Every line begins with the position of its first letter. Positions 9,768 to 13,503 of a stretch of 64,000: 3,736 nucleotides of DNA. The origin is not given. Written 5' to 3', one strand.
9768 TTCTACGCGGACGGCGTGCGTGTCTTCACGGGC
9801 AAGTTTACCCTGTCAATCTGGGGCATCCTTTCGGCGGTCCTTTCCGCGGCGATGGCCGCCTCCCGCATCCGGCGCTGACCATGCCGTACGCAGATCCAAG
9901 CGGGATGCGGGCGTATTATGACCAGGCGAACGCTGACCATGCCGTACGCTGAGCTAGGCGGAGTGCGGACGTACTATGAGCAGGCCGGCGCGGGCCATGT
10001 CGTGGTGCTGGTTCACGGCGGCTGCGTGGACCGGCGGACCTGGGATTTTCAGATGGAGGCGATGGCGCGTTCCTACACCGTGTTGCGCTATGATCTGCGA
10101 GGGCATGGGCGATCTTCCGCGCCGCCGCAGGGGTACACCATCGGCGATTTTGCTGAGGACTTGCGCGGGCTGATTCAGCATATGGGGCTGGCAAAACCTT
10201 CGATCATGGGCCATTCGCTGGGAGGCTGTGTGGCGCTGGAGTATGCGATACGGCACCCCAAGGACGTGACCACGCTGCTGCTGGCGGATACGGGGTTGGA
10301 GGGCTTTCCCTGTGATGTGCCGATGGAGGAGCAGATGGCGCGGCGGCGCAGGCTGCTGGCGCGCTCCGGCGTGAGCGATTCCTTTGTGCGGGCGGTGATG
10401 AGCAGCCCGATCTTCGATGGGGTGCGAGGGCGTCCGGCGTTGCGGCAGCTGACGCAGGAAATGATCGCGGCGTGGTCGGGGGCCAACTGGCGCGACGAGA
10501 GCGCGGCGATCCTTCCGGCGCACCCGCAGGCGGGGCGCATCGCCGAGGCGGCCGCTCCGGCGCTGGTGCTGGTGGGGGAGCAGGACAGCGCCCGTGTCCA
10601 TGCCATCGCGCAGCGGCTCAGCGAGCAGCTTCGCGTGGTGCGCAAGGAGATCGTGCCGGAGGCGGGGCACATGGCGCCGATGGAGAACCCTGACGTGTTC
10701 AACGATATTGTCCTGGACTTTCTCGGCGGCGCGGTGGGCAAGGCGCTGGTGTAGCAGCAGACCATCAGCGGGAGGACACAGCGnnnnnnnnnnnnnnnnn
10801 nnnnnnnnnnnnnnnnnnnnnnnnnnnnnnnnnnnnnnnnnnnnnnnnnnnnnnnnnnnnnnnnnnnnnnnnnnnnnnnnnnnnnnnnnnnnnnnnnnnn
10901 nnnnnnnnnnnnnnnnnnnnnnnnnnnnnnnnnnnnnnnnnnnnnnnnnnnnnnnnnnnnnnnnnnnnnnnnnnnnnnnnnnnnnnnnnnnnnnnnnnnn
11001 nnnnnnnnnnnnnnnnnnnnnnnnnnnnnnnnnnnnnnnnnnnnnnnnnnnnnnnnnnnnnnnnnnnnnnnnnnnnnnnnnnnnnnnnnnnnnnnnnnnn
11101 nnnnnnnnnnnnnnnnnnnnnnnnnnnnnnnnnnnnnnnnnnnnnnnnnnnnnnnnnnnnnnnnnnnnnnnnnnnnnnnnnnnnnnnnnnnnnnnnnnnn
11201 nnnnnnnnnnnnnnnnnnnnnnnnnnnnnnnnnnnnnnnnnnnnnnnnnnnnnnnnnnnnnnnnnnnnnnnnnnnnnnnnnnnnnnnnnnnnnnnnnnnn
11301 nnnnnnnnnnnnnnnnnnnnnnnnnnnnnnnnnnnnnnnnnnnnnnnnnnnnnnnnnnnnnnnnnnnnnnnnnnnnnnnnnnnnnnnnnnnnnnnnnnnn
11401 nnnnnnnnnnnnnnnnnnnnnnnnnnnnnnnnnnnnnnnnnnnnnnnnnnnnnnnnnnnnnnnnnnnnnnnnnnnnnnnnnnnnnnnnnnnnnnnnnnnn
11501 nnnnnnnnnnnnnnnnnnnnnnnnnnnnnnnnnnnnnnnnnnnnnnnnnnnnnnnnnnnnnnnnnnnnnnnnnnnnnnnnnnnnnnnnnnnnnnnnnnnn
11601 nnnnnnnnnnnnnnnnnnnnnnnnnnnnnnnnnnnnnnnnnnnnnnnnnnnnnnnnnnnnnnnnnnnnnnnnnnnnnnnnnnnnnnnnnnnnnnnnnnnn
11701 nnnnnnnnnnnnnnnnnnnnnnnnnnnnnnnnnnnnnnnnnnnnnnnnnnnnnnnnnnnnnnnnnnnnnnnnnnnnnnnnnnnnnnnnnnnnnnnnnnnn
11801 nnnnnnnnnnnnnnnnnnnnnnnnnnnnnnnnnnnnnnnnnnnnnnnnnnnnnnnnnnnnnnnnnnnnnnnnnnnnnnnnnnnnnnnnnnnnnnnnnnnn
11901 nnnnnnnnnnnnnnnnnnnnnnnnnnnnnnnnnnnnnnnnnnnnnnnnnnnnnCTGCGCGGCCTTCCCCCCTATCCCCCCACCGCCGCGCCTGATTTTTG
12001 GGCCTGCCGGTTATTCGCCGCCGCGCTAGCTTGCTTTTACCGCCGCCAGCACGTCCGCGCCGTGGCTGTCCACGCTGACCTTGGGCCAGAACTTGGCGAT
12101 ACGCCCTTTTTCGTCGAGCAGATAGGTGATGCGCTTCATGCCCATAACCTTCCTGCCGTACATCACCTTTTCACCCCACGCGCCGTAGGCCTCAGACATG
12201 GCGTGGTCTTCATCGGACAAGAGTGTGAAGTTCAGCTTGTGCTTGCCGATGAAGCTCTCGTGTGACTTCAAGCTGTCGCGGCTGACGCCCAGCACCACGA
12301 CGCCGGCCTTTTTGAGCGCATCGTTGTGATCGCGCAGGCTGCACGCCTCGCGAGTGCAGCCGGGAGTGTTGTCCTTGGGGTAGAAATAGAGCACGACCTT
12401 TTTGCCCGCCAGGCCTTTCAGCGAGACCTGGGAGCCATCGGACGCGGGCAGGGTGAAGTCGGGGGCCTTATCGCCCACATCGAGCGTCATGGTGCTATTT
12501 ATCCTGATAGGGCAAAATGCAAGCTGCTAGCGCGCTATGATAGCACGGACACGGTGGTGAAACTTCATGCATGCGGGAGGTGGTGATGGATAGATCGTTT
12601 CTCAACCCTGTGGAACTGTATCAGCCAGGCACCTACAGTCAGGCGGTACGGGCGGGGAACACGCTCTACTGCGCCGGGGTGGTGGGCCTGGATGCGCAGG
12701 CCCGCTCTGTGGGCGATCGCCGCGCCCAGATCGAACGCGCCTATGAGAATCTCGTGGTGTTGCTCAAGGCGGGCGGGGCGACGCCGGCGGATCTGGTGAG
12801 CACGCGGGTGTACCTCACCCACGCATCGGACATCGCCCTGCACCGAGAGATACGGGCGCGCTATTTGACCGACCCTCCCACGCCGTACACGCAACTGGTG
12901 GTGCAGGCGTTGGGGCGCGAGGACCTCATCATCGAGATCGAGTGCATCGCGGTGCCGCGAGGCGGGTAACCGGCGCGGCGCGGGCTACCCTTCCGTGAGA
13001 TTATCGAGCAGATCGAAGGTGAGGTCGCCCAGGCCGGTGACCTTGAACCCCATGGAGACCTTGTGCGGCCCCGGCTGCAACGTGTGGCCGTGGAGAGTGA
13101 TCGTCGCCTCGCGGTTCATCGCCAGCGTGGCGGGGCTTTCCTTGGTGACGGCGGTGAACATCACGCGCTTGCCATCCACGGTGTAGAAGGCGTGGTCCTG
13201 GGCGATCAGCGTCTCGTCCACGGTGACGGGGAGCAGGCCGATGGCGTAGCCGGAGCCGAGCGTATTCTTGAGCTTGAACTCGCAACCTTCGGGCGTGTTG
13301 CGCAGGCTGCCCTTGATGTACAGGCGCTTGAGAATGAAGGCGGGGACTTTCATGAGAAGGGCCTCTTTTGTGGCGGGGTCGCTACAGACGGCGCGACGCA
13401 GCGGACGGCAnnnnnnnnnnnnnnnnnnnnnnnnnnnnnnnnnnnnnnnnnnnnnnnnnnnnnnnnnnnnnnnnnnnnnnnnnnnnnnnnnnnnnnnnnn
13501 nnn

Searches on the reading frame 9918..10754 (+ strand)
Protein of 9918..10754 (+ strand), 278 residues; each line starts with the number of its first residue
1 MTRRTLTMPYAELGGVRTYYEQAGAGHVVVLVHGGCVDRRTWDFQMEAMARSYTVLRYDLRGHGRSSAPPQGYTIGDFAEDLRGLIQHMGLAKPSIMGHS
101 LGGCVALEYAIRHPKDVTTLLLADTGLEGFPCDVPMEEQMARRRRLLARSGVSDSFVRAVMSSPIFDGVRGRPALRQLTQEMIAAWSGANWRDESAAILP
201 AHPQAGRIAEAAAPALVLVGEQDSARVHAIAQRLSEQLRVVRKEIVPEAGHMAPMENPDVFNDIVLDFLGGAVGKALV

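Call 15: search_protein_families(library=pfam, proteins=[window:9918-10754:+], max_evalue=0.01)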
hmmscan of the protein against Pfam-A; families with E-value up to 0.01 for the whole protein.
window:9918-10754:+ (278 aa): 7 families
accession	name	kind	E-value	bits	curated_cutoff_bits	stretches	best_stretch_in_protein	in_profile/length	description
PF00561.26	Abhydrolase_1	-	4.5e-28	99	25.8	1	28-258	2-245/245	alpha/beta hydrolase fold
PF12697.13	Abhydrolase_6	-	2.5e-27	97.4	26.3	1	29-263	1-216/217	Alpha/beta hydrolase family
PF12146.15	Hydrolase_4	-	5.1e-16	59.1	27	1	28-256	6-237/239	Serine aminopeptidase, S33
PF00756.26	Esterase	-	3.3e-05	24.2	22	1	92-116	112-139/251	Putative esterase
PF12695.13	Abhydrolase_5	-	0.0017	18.6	27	0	88-120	53-84/164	Alpha/beta hydrolase family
PF03096.20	Ndr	-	0.0017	17.6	23.3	1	73-125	80-132/283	Ndr family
PF05057.20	DUF676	-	0.0084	16.1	20.3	0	79-119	63-104/217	Putative serine esterase (DUF676)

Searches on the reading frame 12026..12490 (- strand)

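Call 15: search_protein_families(library=pfam, proteins=[window:12026-12490:-], max_evalue=0.01)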
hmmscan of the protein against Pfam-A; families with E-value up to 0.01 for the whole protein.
window:12026-12490:- (154 aa): 3 families
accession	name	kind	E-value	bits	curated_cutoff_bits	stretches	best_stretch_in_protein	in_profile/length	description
PF00578.27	AhpC-TSA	-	8.6e-42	142.4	26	1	5-133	1-123/124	AhpC/TSA family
PF08534.16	Redoxin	-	1.4e-27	96.8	26.6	1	5-133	2-130/148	Redoxin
PF13911.12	AhpC-TSA_2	-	0.008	17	27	1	52-128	2-74/114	AhpC/TSA antioxidant enzyme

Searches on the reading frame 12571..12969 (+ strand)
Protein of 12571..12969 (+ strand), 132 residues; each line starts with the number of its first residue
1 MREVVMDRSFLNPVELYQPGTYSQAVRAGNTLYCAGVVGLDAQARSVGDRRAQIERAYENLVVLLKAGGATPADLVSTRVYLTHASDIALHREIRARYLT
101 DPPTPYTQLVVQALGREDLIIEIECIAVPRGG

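Call 15: search_protein_families(library=pfam, proteins=[window:12571-12969:+], max_evalue=0.01)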
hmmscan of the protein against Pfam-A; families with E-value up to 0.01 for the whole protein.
window:12571-12969:+ (132 aa): 1 family
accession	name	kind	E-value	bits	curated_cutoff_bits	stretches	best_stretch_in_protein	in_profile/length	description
PF01042.26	Ribonuc_L-PSP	-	5.4e-18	65.6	27.3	1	19-128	8-120/121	Endoribonuclease L-PSP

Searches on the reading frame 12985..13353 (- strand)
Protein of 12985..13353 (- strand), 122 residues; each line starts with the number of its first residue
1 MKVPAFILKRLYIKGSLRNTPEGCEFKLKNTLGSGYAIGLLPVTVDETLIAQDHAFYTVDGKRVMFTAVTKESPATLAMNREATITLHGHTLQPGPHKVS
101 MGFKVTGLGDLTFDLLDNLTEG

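Call 15: search_protein_families(library=pfam, proteins=[window:12985-13353:-], max_evalue=0.01)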
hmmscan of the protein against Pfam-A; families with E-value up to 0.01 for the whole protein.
window:12985-13353:- (122 aa): 2 families
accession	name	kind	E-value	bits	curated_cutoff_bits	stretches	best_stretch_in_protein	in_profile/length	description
PF25653.1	HMG-CoA_red_N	-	6.5e-18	65.8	27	1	7-119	1-114/115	Hydroxymethylglutaryl-CoA reductase, N-terminal domain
PF19906.4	CGDB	-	7.3e-05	23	27.6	1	41-104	43-107/112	C-glycoside deglycosidase beta subunit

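Call 41: find_homologous_proteins(query=window:12985-13353:-, max_evalue=0.001)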
Query window:12985-13353:- (122 aa): 47 proteins with E <= 0.001 among 53 candidates.
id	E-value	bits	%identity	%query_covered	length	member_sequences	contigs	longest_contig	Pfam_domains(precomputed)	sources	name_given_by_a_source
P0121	3.2e-74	265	99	100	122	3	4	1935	PF25653.2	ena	-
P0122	3.6e-73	261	98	100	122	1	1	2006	PF25653.2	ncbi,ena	-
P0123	1.2e-47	179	68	99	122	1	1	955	PF19906.5,PF25653.2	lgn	-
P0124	6.8e-46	173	68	99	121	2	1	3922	PF19906.5,PF25653.2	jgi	jgi:hypothetical protein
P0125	8.5e-45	170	66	98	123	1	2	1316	PF19906.5,PF25653.2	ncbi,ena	-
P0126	1.0e-43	166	64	100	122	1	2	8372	PF19906.5,PF25653.2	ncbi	ncbi:MAG: DUF6379 domain-containing protein [Dehalococcoidia bacterium]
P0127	2.4e-43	165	64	100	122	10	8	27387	PF19906.5,PF25653.2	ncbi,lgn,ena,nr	ncbi:MAG: hypothetical protein IIC80_05480 [Chloroflexi bacterium]|nr:hypothetical protein [Chlorofl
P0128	5.5e-43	164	63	98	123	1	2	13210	PF25653.2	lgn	-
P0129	1.6e-42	162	61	99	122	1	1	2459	PF19906.5,PF25653.2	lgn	-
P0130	5.0e-42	161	63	98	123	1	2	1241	PF19906.5,PF25653.2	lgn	-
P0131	1.4e-40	156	59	98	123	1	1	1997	PF25653.2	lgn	-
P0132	2.6e-40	155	63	98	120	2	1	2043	PF19906.5,PF25653.2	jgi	-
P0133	3.2e-40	155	64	96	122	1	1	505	PF25653.2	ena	-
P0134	3.6e-40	155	63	100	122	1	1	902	PF19906.5,PF25653.2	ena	-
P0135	6.0e-40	154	58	100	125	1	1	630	PF25653.2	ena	-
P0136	9.5e-38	147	57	98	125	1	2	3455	PF25653.2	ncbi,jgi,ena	-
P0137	4.1e-36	142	55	96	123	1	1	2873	PF19906.5,PF25653.2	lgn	-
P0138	9.1e-36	141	55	100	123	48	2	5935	PF19906.5,PF25653.2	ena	-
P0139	1.3e-34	137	64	84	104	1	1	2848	PF19906.5,PF25653.2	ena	-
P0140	2.0e-34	136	53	98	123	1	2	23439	PF25653.2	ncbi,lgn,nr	ncbi:MAG: hypothetical protein HY686_04555 [Chloroflexi bacterium]|nr:hypothetical protein [Chlorofl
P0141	2.1e-34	136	55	100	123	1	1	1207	PF19906.5,PF25653.2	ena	-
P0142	6.8e-34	135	54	99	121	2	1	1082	PF25653.2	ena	-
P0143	1.2e-33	134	53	98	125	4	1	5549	PF25653.2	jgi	-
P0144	1.2e-33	134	56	96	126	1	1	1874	PF19906.5,PF25653.2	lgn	-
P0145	1.5e-33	133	54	98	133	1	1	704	PF25653.2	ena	-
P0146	4.5e-33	132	59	89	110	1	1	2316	PF19906.5,PF25653.2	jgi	-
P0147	5.1e-33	132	54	96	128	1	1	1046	PF25653.2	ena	-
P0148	1.3e-32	130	53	96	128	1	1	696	PF25653.2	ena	-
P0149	2.6e-32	129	51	99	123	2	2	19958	PF19906.5,PF25653.2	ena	-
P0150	3.6e-32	129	55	97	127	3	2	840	PF25653.2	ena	-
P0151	5.0e-32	128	55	97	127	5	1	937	PF25653.2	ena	-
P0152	6.4e-32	128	54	99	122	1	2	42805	PF19906.5,PF25653.2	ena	-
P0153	1.4e-31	127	54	97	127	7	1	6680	PF25653.2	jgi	jgi:hypothetical protein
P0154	1.5e-31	127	55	96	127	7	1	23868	PF25653.2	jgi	-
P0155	1.5e-31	127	56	94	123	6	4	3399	PF25653.2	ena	-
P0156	2.9e-31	126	54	96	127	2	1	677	PF25653.2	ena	-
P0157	1.9e-30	123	50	96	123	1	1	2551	PF25653.2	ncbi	-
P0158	3.9e-30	122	50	98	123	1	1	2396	PF19906.5,PF25653.2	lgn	-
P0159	7.9e-30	121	53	98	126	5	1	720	PF25653.2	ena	-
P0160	1.5e-29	121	50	98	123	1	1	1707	PF25653.2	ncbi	-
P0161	7.8e-29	118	47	100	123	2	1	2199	PF19906.5,PF25653.2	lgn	-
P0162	2.6e-28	117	49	97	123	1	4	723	PF25653.2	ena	-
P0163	5.6e-28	115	51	98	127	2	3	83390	PF25653.2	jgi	-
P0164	6.2e-28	115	50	98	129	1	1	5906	PF25653.2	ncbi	-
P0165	3.6e-27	113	49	96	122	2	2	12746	PF25653.2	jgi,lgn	jgi:hypothetical protein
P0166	6.1e-25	106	52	92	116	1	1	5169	PF25653.2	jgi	-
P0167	1.8e-20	91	47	96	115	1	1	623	PF25653.2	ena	-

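Call 46: predict_structure(alignment_id=A3)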
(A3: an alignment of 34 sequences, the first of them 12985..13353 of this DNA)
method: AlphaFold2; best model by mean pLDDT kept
length: 122 residues; sequences in the alignment: 34
mean_pLDDT: 87.2   pTM: 0.81
mean pLDDT of the five models: 87.2, 86.4, 84.9, 84.7, 84.0
residues with pLDDT >= 90: 75; 70-90: 35; 50-70: 10; < 50: 2
segments of 3 or more residues with pLDDT < 50: none
pLDDT, mean of each block of 10 residues (from residue 1): 53 88 91 84 94 94 94 89 93 94 88 88 65
secondary structure, 60 per line:
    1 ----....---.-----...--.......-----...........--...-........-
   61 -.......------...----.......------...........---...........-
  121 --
elements in order: H5-8 E18-20 E23-29 E35-45 E48-50 E55-59 E62-65 E75-77 E82-88 E95-105 E109-119

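Call 84: search_protein_representatives(alignment_id=A3)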
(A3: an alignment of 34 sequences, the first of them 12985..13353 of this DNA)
Query: 34 sequences, 123 profile positions. Proteins with E-value up to 0.001 (for the whole library): 669; up to 1e-10: 321; up to 1e-30: 14. The best 150 are listed.
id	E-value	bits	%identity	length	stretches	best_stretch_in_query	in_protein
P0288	3.8e-48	179.1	-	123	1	1-119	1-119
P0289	5.7e-48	178.5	-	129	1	2-121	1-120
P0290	8.0e-47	174.8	-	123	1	1-121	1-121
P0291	2.4e-45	170.1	-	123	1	1-122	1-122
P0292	4.4e-40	153.1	-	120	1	2-119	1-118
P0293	2.2e-39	150.8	-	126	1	2-121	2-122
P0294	6.5e-39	149.3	-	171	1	2-112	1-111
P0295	2.0e-37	144.5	-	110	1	14-121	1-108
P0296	8.9e-37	142.4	-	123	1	1-121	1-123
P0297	9.7e-36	139.0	-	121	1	2-120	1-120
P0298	1.8e-33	131.7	-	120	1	2-119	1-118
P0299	5.3e-33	130.2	-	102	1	2-99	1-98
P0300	5.6e-31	123.7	-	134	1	1-110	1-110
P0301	9.0e-31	123.0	-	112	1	2-86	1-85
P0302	1.7e-30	122.1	-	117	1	1-92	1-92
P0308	1.5e-26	109.4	-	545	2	3-120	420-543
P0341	5.2e-21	91.5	-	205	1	2-122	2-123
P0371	7.6e-19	84.5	-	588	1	2-122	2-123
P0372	7.6e-19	84.5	-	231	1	2-122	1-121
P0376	1.9e-18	83.2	-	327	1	3-121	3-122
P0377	2.4e-18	82.9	-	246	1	3-122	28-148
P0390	9.8e-18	80.9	-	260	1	2-122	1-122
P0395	1.8e-17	80.1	-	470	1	3-120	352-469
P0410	4.6e-17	78.7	-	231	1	8-122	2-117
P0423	1.5e-16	77.1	-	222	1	2-122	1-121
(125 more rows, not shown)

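Call 85: search_protein_families(library=pfam, proteins=[P0308, P0371, P0376, P0395, P0372, P0390, P0377, P0410, P0423, P0341], max_evalue=0.001)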
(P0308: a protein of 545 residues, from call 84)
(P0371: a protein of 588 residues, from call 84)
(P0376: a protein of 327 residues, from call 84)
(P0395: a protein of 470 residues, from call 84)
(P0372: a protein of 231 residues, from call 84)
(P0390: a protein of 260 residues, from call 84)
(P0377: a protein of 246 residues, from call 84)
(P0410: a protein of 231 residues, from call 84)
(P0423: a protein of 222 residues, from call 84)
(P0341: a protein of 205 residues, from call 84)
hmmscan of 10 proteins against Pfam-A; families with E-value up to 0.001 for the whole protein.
P0308 (545 aa): 2 families
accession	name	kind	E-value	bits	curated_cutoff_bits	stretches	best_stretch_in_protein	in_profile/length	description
PF19906.4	CGDB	-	2.2e-24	85.9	27.6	2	427-529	3-108/112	C-glycoside deglycosidase beta subunit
PF25653.1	HMG-CoA_red_N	-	1.7e-18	67.7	27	2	426-541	2-112/115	Hydroxymethylglutaryl-CoA reductase, N-terminal domain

P0371 (588 aa): 3 families
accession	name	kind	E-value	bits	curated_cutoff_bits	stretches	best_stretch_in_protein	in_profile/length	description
PF11975.13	Glyco_hydro_4C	-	8.7e-55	186.4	24.1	1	346-559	1-211/211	Family 4 glycosyl hydrolase C-terminal domain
PF02056.22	Glyco_hydro_4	-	1.2e-52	178.6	23.2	1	156-335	1-181/183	Family 4 glycosyl hydrolase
PF25653.1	HMG-CoA_red_N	-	6.4e-16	59.4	27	1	8-121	1-114/115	Hydroxymethylglutaryl-CoA reductase, N-terminal domain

P0376 (327 aa): 2 families
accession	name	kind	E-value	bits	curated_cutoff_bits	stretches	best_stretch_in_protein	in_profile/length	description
PF02056.22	Glyco_hydro_4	-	8.7e-50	169.3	23.2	1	150-326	1-178/183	Family 4 glycosyl hydrolase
PF25653.1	HMG-CoA_red_N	-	3.9e-17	63.3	27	1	8-120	1-113/115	Hydroxymethylglutaryl-CoA reductase, N-terminal domain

P0395 (470 aa): 2 families
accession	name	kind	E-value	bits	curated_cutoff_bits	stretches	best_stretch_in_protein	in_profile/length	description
PF25653.1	HMG-CoA_red_N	-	3.9e-18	66.5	27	1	357-469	1-114/115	Hydroxymethylglutaryl-CoA reductase, N-terminal domain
PF01156.24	IU_nuc_hydro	-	2.3e-08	34.5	34.2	1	24-242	13-240/297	Inosine-uridine preferring nucleoside hydrolase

P0372 (231 aa): 3 families
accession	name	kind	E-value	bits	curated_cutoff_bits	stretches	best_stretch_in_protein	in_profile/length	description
PF25653.1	HMG-CoA_red_N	-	9e-36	123.4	27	1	7-120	1-115/115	Hydroxymethylglutaryl-CoA reductase, N-terminal domain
PF00368.23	HMG-CoA_red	-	7.6e-10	38.8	27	1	143-196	3-56/368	Hydroxymethylglutaryl-coenzyme A reductase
PF19906.4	CGDB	-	0.00018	21.7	27.6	1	42-104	44-107/112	C-glycoside deglycosidase beta subunit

P0390 (260 aa): 1 family
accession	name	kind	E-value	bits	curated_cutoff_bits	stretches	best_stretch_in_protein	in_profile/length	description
PF25653.1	HMG-CoA_red_N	-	6.6e-39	133.5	27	1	7-121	1-115/115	Hydroxymethylglutaryl-CoA reductase, N-terminal domain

P0377 (246 aa): 3 families
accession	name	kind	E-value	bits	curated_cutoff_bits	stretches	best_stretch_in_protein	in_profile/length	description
PF25653.1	HMG-CoA_red_N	-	9.9e-39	132.9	27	1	33-147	1-115/115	Hydroxymethylglutaryl-CoA reductase, N-terminal domain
PF00368.23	HMG-CoA_red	-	5.6e-13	49.1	27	1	167-222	1-56/368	Hydroxymethylglutaryl-coenzyme A reductase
PF19906.4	CGDB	-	0.00043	20.5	27.6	1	68-130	44-106/112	C-glycoside deglycosidase beta subunit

P0410 (231 aa): 2 families
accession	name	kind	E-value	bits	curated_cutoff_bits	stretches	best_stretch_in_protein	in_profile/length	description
PF25653.1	HMG-CoA_red_N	-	3.4e-38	131.2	27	1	2-115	1-114/115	Hydroxymethylglutaryl-CoA reductase, N-terminal domain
PF00368.23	HMG-CoA_red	-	1.5e-07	31.2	27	1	145-194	2-51/368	Hydroxymethylglutaryl-coenzyme A reductase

P0423 (222 aa): 1 family
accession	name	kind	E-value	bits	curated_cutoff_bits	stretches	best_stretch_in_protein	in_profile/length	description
PF25653.1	HMG-CoA_red_N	-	2.2e-33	115.6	27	1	7-119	1-114/115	Hydroxymethylglutaryl-CoA reductase, N-terminal domain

P0341 (205 aa): 2 families
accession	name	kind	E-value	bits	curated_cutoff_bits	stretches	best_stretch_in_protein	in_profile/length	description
PF25653.1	HMG-CoA_red_N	-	2.1e-18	67.4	27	1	8-122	1-115/115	Hydroxymethylglutaryl-CoA reductase, N-terminal domain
PF02056.22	Glyco_hydro_4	-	1.4e-10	41.5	23.2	1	144-200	2-58/183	Family 4 glycosyl hydrolase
